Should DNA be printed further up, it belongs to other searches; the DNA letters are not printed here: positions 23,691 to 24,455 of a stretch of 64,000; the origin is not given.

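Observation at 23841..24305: HTH-less cyclic-nucleotide-binding domain encoded as a subunit-like ORF inside the hydrogenase operon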

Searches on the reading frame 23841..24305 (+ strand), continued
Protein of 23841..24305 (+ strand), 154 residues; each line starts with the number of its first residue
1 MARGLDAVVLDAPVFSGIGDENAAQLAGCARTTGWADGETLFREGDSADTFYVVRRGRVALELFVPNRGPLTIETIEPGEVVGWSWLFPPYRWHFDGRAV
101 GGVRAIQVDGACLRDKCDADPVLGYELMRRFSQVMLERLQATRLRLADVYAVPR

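Call 11: search_dna_similar(query=window:23841-24302:+, collection=plasmids, mode=protein, max_evalue=0.001, max_rows=40)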
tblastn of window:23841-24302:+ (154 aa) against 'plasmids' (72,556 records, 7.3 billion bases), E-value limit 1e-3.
Records with a match: 448; places in all: 456; records where one place covers at least 80% of the query: 267.
Best place of each record, by identity: <60% 448.
By first word of the organism name: Enterococcus 185; Ralstonia 101; Leuconostoc 30; Listeria 26; Ligilactobacillus 23; Streptomyces 15; Weissella 13; Staphylococcus 10; Rhodococcus 6; Ensifer 6; and 22 more.
By predicted mobility (MOB-suite, as given by PLSDB): mobilizable 216; conjugative 132; non-mobilizable 100.
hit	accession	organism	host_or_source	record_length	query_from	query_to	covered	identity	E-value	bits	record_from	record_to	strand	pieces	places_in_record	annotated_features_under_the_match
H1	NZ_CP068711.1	Burkholderia thailandensis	soil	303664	4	150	95%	49.7%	2e-42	156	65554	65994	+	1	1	cyclic nucleotide-binding domain-containing protein | 4Fe-4S dicluster domain-containing protein | FAD/NAD(P)-binding protein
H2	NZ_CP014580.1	Paraburkholderia phytofirmans OLGA172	-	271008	4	150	95%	49.0%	8e-43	157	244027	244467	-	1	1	cyclic nucleotide-binding domain-containing protein | 4Fe-4S dicluster domain-containing protein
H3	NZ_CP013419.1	Burkholderia savannae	soil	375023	4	150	95%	46.3%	8e-42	154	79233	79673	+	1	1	cyclic nucleotide-binding domain-containing protein | 4Fe-4S dicluster domain-containing protein | FAD/NAD(P)-binding protein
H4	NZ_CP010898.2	Pandoraea vervacti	bacteria,uncultivated field soil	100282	5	150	95%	42.5%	2e-30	122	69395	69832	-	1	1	cyclic nucleotide-binding domain-containing protein | 4Fe-4S dicluster domain-containing protein | FAD/NAD(P)-binding protein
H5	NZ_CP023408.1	Streptomyces fungicidicus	Pig,cell culture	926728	2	151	97%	40.0%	1e-24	105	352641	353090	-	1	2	cyclic nucleotide-binding domain-containing protein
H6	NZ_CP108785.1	Embleya sp. NBC_00888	-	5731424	13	150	90%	43.1%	7e-30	120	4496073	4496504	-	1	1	none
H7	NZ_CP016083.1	Streptomyces sp. SAT1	Adenophora trachelioides Maxim.,single ...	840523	22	151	84%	44.6%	5e-27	112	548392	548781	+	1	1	cyclic nucleotide-binding domain-containing protein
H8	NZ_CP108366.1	Streptomyces sp. NBC_01340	-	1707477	21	151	85%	42.7%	5e-25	106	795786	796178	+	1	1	none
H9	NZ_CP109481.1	Streptomyces sp. NBC_01450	-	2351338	21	151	85%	42.7%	2e-24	105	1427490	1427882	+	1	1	none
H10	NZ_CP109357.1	Streptomyces sp. NBC_01562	-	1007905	21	151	85%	42.0%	8e-25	105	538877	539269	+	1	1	record has no annotation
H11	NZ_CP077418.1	Rhodococcus qingshengii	pure culture,oil-contaminated water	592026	15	151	89%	40.1%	3e-27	112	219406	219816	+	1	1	cyclic nucleotide-binding domain-containing protein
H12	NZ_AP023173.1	Rhodococcus qingshengii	-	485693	15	151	89%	40.1%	6e-27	112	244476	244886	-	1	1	cyclic nucleotide-binding domain-containing protein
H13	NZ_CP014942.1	Rhodococcus sp. BH4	cell culture,sludge of membrane ...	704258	15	151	89%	40.1%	1e-26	111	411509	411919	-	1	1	cyclic nucleotide-binding domain-containing protein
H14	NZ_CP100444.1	Streptomyces rimosus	pure culture,OTC cluster deletion ...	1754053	15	150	88%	39.7%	7e-26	108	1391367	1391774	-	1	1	record has no annotation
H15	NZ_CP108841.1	Streptomyces chartreusis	-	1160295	14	151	90%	39.1%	1e-26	111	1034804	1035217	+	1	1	none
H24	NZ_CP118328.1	Rhodococcus sp. DK17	pure culture,crude oil-contaminated soil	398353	20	151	86%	34.1%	2e-19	91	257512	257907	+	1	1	cyclic nucleotide-binding domain-containing protein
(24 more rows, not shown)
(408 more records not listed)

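Call 13: get_annotated_region(hit=H1, flank=7000)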
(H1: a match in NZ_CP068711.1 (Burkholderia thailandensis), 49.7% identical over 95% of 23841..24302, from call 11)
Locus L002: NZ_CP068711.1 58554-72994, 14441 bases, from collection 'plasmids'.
description: Burkholderia thailandensis strain AW34-19p plasmid p1, complete sequence
organism: Burkholderia thailandensis (NCBI taxid 57975)
taxonomy: Bacteria; Pseudomonadota; Betaproteobacteria; Burkholderiales; Burkholderiaceae; Burkholderia; Burkholderia thailandensis
host: -; source: soil; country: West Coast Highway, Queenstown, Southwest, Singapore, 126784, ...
typing (MOB-suite, as given by PLSDB): non-mobilizable; mating-pair formation MPF_F
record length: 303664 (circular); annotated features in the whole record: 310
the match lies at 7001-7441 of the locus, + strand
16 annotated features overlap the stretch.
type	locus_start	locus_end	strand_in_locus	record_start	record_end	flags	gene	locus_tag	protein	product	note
CDS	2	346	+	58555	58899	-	-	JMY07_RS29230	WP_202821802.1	hypothetical protein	-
CDS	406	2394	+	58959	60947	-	ftsH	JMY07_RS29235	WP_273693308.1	ATP-dependent zinc metalloprotease FtsH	GO:0051301 - cell division [Evidence IEA]; GO:0006508 - proteolysis [Evidence IEA]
CDS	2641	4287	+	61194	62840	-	-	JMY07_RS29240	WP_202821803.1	DNA-binding protein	-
CDS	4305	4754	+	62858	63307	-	-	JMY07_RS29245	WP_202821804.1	CBS domain-containing protein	-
CDS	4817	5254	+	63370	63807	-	-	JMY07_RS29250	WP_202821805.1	universal stress protein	-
CDS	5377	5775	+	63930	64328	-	-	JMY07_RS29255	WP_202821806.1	STAS/SEC14 domain-containing protein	-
CDS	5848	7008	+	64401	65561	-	-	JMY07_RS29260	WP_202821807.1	4Fe-4S dicluster domain-containing protein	-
CDS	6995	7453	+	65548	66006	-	-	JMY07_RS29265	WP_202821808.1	cyclic nucleotide-binding domain-containing protein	-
CDS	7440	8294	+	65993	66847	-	-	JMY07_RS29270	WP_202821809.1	FAD/NAD(P)-binding protein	-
CDS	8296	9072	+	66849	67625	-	-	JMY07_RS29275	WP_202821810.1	oxidoreductase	-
CDS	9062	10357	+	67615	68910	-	-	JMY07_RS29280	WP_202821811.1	nickel-dependent hydrogenase large subunit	-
CDS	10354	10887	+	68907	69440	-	-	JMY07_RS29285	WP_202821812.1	hydrogenase maturation protease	-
CDS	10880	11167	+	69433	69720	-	-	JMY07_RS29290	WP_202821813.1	hydrogenase maturation nickel metallochaperone HypA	-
CDS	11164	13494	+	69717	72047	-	hypF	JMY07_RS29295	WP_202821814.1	carbamoyltransferase HypF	GO:0036211 - protein modification process [Evidence IEA]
CDS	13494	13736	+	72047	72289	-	-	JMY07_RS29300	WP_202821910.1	HypC/HybG/HupF family hydrogenase formation chaperone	-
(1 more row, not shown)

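Call 23: get_annotated_region(hit=H11, flank=6000)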
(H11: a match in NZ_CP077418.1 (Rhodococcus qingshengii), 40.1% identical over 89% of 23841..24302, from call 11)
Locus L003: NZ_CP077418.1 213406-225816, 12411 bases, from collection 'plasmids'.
description: Rhodococcus qingshengii strain TG-1 plasmid unnamed2, complete sequence
organism: Rhodococcus qingshengii (NCBI taxid 334542)
taxonomy: Bacteria; Actinomycetota; Actinomycetes; Mycobacteriales; Nocardiaceae; Rhodococcus; Rhodococcus qingshengii
host: -; source: pure culture,oil-contaminated water; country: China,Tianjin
typing (MOB-suite, as given by PLSDB): mobilizable; relaxase MOBP
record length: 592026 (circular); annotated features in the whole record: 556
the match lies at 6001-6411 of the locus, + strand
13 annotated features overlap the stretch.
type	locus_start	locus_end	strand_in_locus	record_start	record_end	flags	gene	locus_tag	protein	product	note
CDS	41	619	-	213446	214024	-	-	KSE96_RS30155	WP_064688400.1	CBS domain-containing protein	-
CDS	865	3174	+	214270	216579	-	ppsA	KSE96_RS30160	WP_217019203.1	phosphoenolpyruvate synthase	GO:0016310 - phosphorylation [Evidence IEA]; GO:0006090 - pyruvate metabolic process [Evidence IEA]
CDS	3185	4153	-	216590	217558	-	-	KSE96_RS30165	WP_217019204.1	1-phosphofructokinase family hexose kinase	-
CDS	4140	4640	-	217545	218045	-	-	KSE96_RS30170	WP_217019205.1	GNAT family N-acetyltransferase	-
CDS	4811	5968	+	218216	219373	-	-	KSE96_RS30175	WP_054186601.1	4Fe-4S dicluster domain-containing protein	-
CDS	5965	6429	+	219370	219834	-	-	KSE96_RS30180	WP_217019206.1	cyclic nucleotide-binding domain-containing protein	-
CDS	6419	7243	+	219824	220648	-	-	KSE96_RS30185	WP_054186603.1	FAD/NAD(P)-binding protein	-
CDS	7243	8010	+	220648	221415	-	-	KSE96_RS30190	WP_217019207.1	oxidoreductase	-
CDS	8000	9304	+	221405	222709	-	-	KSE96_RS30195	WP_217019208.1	Ni/Fe hydrogenase subunit alpha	-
CDS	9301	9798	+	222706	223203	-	-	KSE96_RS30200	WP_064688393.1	hydrogenase maturation protease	-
CDS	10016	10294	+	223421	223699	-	-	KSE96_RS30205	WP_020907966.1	DUF1876 domain-containing protein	-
CDS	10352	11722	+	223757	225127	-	-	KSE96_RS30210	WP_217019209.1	wax ester/triacylglycerol synthase family O-acyltransferase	-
CDS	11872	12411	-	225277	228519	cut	otsB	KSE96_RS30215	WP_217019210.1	trehalose-phosphatase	GO:0005992 - trehalose biosynthetic process [Evidence IEA]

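Call 24: get_annotated_region(hit=H5, flank=6000)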
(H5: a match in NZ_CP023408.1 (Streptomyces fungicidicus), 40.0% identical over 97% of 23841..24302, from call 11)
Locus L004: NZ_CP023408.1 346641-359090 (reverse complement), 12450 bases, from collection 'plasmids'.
description: Streptomyces fungicidicus strain TXX3120 plasmid p1, complete sequence
organism: Streptomyces fungicidicus (NCBI taxid 68203)
taxonomy: Bacteria; Actinomycetota; Actinomycetes; Kitasatosporales; Streptomycetaceae; Streptomyces; Streptomyces fungicidicus
host: -; source: Pig,cell culture; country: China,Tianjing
typing (MOB-suite, as given by PLSDB): non-mobilizable
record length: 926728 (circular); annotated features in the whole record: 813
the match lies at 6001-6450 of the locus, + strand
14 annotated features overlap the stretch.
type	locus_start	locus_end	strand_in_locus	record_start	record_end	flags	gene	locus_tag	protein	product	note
CDS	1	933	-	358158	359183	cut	-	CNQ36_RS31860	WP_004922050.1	hemolysin family protein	-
CDS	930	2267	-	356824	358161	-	-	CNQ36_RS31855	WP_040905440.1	hemolysin family protein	-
CDS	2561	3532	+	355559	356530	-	-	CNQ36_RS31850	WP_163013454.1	sporulation protein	-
CDS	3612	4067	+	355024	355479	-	-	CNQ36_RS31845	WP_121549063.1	TerB family tellurite resistance protein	-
CDS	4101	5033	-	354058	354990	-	-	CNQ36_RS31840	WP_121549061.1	M56 family metallopeptidase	-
CDS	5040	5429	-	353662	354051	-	-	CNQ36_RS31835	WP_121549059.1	BlaI/MecI/CopY family transcriptional regulator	GO:0045892 - negative regulation of DNA-templated transcription [Evidence IEA]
CDS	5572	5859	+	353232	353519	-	-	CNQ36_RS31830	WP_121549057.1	twin-arginine translocase TatA/TatE family subunit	GO:0015031 - protein transport [Evidence IEA]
CDS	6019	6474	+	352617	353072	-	-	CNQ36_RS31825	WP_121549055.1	cyclic nucleotide-binding domain-containing protein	-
CDS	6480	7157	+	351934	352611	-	-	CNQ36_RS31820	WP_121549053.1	CBS domain-containing protein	-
CDS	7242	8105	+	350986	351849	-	-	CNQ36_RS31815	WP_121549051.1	pyridoxamine 5'-phosphate oxidase family protein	-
CDS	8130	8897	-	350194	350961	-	narI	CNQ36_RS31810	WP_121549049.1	respiratory nitrate reductase subunit gamma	GO:0019645 - anaerobic electron transport chain [Evidence IEA]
CDS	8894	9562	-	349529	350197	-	narJ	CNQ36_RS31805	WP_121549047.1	nitrate reductase molybdenum cofactor assembly chaperone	GO:0051131 - chaperone-mediated protein complex assembly [Evidence IEA]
CDS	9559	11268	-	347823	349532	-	narH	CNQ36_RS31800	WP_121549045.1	nitrate reductase subunit beta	GO:0009061 - anaerobic respiration [Evidence IEA]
CDS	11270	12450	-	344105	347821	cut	-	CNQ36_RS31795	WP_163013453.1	nitrate reductase subunit alpha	GO:0009061 - anaerobic respiration [Evidence IEA]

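Call 25: get_annotated_region(hit=H24, flank=6000)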
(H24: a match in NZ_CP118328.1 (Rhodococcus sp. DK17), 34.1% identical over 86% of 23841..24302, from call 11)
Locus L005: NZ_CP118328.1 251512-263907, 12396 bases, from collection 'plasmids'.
description: Rhodococcus sp. DK17 plasmid pDK1, complete sequence
organism: Rhodococcus sp. DK17 (NCBI taxid 186196)
taxonomy: Bacteria; Actinomycetota; Actinomycetes; Mycobacteriales; Nocardiaceae; Rhodococcus; Rhodococcus sp. DK17
host: -; source: pure culture,crude oil-contaminated soil; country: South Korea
typing (MOB-suite, as given by PLSDB): non-mobilizable; replicon rep_cluster_313
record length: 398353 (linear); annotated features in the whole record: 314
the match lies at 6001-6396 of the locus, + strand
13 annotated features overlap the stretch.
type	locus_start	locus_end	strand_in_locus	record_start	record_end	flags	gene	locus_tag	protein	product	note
CDS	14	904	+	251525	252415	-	-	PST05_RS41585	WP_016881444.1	universal stress protein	-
CDS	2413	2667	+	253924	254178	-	-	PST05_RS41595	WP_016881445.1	SHOCT domain-containing protein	-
CDS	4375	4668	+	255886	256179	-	-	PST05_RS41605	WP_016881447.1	DUF1876 domain-containing protein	-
CDS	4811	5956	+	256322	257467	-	-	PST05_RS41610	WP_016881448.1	4Fe-4S dicluster domain-containing protein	-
CDS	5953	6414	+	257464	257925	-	-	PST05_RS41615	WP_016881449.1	cyclic nucleotide-binding domain-containing protein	-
CDS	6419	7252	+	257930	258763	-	-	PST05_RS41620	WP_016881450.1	FAD/NAD(P)-binding protein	-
CDS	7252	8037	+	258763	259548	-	-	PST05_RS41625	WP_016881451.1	oxidoreductase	-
CDS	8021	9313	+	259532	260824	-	-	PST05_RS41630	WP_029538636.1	nickel-dependent hydrogenase large subunit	-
CDS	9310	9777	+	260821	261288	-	-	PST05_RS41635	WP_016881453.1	hydrogenase maturation protease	-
CDS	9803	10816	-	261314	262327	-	-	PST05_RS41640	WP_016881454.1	hypothetical protein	-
CDS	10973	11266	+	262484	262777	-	-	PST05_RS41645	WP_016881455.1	hypothetical protein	-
CDS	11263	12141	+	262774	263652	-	-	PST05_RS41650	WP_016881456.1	universal stress protein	-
CDS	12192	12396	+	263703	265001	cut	-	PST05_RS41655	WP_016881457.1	DUF4010 domain-containing protein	-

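Call 28: search_protein_representatives(protein=window:23841-24302:+)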
Query: 154 residues. Proteins with E-value up to 0.001 (for the whole library): 6173; up to 1e-10: 2218; up to 1e-30: 199. The best 150 are listed.
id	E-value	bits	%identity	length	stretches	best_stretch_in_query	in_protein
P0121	1.1e-58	214.0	38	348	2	5-149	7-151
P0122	3.6e-58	212.3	39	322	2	16-150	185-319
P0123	1.6e-57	210.2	36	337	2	7-153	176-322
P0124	2.3e-56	206.4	37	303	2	8-148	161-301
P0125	4.3e-55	202.3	38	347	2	7-147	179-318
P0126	2.1e-52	193.5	56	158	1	3-151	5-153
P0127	7.3e-52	191.8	25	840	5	25-139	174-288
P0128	2.5e-50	186.8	41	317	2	29-145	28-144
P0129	1.4e-49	184.3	39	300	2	37-149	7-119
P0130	5.0e-49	182.6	54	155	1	5-151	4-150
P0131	1.8e-48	180.7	54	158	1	5-152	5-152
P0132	6.0e-48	179.0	35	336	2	4-148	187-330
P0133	3.7e-46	173.2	50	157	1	3-153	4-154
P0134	1.9e-45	170.9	51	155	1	5-151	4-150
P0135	5.4e-45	169.4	47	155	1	3-151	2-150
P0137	1.9e-43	164.4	52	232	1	3-149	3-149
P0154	9.0e-39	149.2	51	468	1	2-149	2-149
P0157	2.0e-38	148.1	50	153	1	13-153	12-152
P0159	5.0e-38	146.8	57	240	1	37-151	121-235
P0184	1.2e-35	139.1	47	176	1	10-153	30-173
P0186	1.5e-35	138.8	50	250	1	2-126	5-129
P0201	8.9e-35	136.2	69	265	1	64-151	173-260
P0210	2.1e-34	135.0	43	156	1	9-151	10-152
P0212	2.5e-34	134.8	60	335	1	3-106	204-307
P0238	4.7e-33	130.6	26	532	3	14-139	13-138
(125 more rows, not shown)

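Call 29: search_protein_families(library=pfam, proteins=[P0154, P0121, P0122, P0127, P0238, P0212, P0201, P0186, P0137, P0159], max_evalue=0.001)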
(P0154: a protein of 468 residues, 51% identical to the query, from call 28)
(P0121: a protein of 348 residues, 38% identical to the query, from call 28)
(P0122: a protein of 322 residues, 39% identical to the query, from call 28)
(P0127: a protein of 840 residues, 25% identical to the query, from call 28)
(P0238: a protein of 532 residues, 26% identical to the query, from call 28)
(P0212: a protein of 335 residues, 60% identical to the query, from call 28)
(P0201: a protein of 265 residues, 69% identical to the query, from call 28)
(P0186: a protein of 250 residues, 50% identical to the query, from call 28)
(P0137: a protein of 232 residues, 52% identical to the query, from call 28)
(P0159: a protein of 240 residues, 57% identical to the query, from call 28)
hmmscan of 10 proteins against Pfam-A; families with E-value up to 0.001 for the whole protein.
P0154 (468 aa): 2 families
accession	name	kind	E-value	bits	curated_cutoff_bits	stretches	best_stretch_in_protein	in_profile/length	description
PF00027.35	cNMP_binding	-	4.5e-11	43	27.5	1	34-120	3-89/89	Cyclic nucleotide-binding domain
PF00175.26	NAD_binding_1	-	3.8e-09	37.6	22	1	295-407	2-107/109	Oxidoreductase NAD-binding domain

P0121 (348 aa): 2 families
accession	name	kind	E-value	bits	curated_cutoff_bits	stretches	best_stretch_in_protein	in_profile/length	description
PF00027.35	cNMP_binding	-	9.2e-25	86.9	27.5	2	207-293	3-89/89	Cyclic nucleotide-binding domain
PF25562.1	CNBH_CNNM2_C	-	1.2e-05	25.4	27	0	38-65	61-88/172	Metal transporter CNNM2-like, C-terminal CNBH domain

P0122 (322 aa): 1 family
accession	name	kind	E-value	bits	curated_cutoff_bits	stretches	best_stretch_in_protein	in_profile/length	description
PF00027.35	cNMP_binding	-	4.5e-23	81.5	27.5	2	33-113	3-83/89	Cyclic nucleotide-binding domain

P0127 (840 aa): 2 families
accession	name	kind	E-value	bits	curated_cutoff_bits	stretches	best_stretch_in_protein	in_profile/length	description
PF00027.35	cNMP_binding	-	5.7e-98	321.5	27.5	5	624-711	2-89/89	Cyclic nucleotide-binding domain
PF25562.1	CNBH_CNNM2_C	-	2.2e-06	27.8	27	0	325-365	51-91/172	Metal transporter CNNM2-like, C-terminal CNBH domain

P0238 (532 aa): 1 family
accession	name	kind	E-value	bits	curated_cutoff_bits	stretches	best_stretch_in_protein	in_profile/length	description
PF00027.35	cNMP_binding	-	3.8e-41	139.4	27.5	3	32-119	2-89/89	Cyclic nucleotide-binding domain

P0212 (335 aa): 14 families
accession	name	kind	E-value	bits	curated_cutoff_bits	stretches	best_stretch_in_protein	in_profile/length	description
PF17179.9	Fer4_22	-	3e-33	115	27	1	92-185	1-95/95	4Fe-4S dicluster domain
PF00027.35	cNMP_binding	-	1.8e-12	47.5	27.5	1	235-311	3-79/89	Cyclic nucleotide-binding domain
PF12838.12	Fer4_7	-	3e-09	37.6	27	1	159-185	31-52/52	4Fe-4S dicluster domain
PF13237.11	Fer4_10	-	2.6e-08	34.1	25.5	1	168-192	6-33/53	4Fe-4S dicluster domain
PF13534.11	Fer4_17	-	3.4e-08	34.4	22.2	0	80-105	33-58/61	4Fe-4S dicluster domain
PF13187.11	Fer4_9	-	8.1e-08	32.6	27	0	89-105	34-49/52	4Fe-4S dicluster domain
PF13746.11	Fer4_18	-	2.5e-07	31.3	27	1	131-189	25-79/114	4Fe-4S dicluster domain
PF13183.11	Fer4_8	-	3.3e-07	31.2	27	1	90-185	2-68/68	4Fe-4S dicluster domain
PF12797.12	Fer4_2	-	6.5e-07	29.3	24.5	0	168-183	7-22/22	4Fe-4S binding domain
PF25160.1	LdpA_Fe-S-bd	-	1.7e-06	28.1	27.6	1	169-185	26-42/49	LdpA Fe-S cluster-binding domain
PF14697.11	Fer4_21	-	3.9e-05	24.1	35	0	168-183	38-53/59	4Fe-4S dicluster domain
PF13484.11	Fer4_16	-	0.00013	23.1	30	0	171-189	2-19/66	4Fe-4S double cluster binding domain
PF00037.32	Fer4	-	0.00019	21.5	21.1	0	90-105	5-20/24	4Fe-4S binding domain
PF12837.12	Fer4_6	-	0.00033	20.9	25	0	90-105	6-21/24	4Fe-4S binding domain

P0201 (265 aa): 2 families
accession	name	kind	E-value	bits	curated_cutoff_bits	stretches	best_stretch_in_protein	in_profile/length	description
PF00815.25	Histidinol_dh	-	2.6e-29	102.9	27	1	55-183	8-139/411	Histidinol dehydrogenase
PF13779.11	DUF4175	-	1.2e-05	24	27.3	1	2-44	342-384/825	Domain of unknown function (DUF4175)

P0186 (250 aa): 1 family
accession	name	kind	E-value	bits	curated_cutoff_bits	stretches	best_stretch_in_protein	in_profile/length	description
PF00027.35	cNMP_binding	-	7.9e-12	45.4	27.5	1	36-118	2-84/89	Cyclic nucleotide-binding domain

P0137 (232 aa): 1 family
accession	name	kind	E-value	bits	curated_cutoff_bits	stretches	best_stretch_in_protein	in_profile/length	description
PF00027.35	cNMP_binding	-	6.3e-11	42.5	27.5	1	34-117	3-86/89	Cyclic nucleotide-binding domain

P0159 (240 aa): 1 family
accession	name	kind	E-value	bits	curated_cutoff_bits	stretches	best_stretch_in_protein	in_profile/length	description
PF00027.35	cNMP_binding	-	8e-08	32.6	27.5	1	122-203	7-88/89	Cyclic nucleotide-binding domain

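Call 31: find_encoding_contigs(protein=P0154, flank=6000, max_places=4)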
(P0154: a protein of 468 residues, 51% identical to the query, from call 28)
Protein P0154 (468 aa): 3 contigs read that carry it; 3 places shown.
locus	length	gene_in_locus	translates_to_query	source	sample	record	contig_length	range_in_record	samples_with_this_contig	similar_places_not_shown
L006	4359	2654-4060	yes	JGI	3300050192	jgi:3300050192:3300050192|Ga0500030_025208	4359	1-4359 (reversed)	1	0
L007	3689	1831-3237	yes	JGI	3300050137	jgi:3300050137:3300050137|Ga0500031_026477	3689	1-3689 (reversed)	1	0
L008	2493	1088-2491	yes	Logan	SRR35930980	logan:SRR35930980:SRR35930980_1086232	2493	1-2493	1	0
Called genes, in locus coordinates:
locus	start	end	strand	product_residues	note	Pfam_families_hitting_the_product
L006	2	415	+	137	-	?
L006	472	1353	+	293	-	PF00561:Abhydrolase_1, PF12146:Hydrolase_4 (faint), PF12697:Abhydrolase_6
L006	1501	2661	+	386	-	PF13183:Fer4_8 (faint), PF13534:Fer4_17 (faint), PF13746:Fer4_18 (faint), PF12838:Fer4_7 (faint), PF13187:Fer4_9 (faint), PF14697:Fer4_21 (faint), PF12797:Fer4_2 (faint), PF17179:Fer4_22, +2 more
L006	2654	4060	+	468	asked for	PF00027:cNMP_binding, PF00175:NAD_binding_1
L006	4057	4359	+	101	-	?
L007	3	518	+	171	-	?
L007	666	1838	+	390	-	PF13183:Fer4_8 (faint), PF13746:Fer4_18 (faint), PF12838:Fer4_7 (faint), PF13187:Fer4_9 (faint), PF13534:Fer4_17 (faint), PF14697:Fer4_21 (faint), PF12797:Fer4_2 (faint), PF17179:Fer4_22, +2 more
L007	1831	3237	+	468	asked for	PF00027:cNMP_binding, PF00175:NAD_binding_1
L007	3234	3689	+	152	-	?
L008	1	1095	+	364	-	?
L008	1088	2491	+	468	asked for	PF00027:cNMP_binding, PF00175:NAD_binding_1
